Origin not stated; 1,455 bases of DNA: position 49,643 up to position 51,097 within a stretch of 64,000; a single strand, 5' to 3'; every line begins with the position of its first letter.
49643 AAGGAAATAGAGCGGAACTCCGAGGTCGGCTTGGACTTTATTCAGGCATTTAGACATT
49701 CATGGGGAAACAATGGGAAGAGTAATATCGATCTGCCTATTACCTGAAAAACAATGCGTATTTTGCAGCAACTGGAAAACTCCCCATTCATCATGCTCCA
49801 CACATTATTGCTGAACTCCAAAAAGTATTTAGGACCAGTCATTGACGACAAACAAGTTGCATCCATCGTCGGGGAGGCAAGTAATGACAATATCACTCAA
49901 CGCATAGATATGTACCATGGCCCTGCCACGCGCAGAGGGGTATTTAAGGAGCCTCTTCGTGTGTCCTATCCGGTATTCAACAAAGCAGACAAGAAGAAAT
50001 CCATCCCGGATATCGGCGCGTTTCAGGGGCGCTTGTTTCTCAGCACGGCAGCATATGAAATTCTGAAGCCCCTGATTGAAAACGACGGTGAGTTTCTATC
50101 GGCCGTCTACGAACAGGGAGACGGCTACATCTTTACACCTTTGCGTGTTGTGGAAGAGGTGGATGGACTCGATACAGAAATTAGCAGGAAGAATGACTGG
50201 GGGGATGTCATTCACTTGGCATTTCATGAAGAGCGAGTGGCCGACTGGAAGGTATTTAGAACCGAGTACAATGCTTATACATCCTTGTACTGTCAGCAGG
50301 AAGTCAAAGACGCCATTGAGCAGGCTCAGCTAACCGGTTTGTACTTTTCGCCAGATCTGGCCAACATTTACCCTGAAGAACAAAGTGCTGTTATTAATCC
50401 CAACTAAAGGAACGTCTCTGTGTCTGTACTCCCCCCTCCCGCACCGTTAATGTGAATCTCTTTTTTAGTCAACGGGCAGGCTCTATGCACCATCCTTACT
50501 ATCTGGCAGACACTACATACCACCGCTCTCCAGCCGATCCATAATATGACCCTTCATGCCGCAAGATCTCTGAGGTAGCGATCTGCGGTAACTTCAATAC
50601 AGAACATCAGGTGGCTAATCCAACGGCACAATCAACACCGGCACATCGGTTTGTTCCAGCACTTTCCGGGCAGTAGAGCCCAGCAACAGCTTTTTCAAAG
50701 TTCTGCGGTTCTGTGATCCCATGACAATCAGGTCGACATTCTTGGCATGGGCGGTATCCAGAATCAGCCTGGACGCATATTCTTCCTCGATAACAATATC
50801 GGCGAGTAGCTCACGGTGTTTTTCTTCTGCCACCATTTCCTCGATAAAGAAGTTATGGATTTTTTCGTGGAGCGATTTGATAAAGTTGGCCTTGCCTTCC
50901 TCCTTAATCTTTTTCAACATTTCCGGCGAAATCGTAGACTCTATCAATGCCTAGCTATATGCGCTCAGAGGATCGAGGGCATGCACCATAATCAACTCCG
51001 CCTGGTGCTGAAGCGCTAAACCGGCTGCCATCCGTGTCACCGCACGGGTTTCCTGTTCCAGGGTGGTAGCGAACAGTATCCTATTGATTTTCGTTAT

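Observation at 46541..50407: Tandem array of stand-alone AHH/HNH-EndoVII-like toxin genes with coupled and orphan immunity-like genes, with no visible delivery system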

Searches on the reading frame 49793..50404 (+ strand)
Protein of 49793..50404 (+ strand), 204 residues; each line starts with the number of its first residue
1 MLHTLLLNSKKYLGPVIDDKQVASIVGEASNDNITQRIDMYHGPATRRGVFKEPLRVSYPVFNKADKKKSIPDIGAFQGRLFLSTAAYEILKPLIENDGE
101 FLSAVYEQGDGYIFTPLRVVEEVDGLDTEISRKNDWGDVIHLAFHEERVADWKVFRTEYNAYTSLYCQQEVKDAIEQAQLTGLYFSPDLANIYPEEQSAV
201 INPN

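Call 3: search_protein_families(library=pfam, proteins=[window:49793-50404:+], max_evalue=1)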
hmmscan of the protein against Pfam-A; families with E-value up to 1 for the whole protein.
window:49793-50404:+ (204 aa): 1 family
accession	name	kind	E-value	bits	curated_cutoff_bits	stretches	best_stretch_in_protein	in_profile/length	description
PF07791.16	Imm11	-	6.1e-06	26.1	22.1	1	75-186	64-190/194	Immunity protein family (Imm11)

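Call 4: search_protein_families(library=ncbifam, proteins=[window:49793-50404:+], max_evalue=1)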
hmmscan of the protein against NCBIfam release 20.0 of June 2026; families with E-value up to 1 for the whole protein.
window:49793-50404:+ (204 aa): 0 families

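Call 21: search_protein_families(library=padloc, proteins=[window:49793-50404:+], max_evalue=1)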
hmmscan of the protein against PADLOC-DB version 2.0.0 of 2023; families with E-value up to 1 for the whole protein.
window:49793-50404:+ (204 aa): 0 families

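Call 22: search_protein_families(library=phrogs, proteins=[window:49793-50404:+], max_evalue=1)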
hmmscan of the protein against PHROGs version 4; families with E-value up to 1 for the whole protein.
window:49793-50404:+ (204 aa): 1 family
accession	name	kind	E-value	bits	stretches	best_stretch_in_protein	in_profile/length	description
phrog_17602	-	unknown function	7.8e-08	33.1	1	67-192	64-189/190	-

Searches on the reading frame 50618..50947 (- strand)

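Call 95: search_protein_families(library=pfam, proteins=[window:50618-50947:-], max_evalue=0.001)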
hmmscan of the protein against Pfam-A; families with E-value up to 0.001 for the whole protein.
window:50618-50947:- (110 aa): 1 family
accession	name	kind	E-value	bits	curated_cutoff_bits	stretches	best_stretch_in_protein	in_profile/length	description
PF00582.32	Usp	-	2.8e-17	64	24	1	30-108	70-141/141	Universal stress protein family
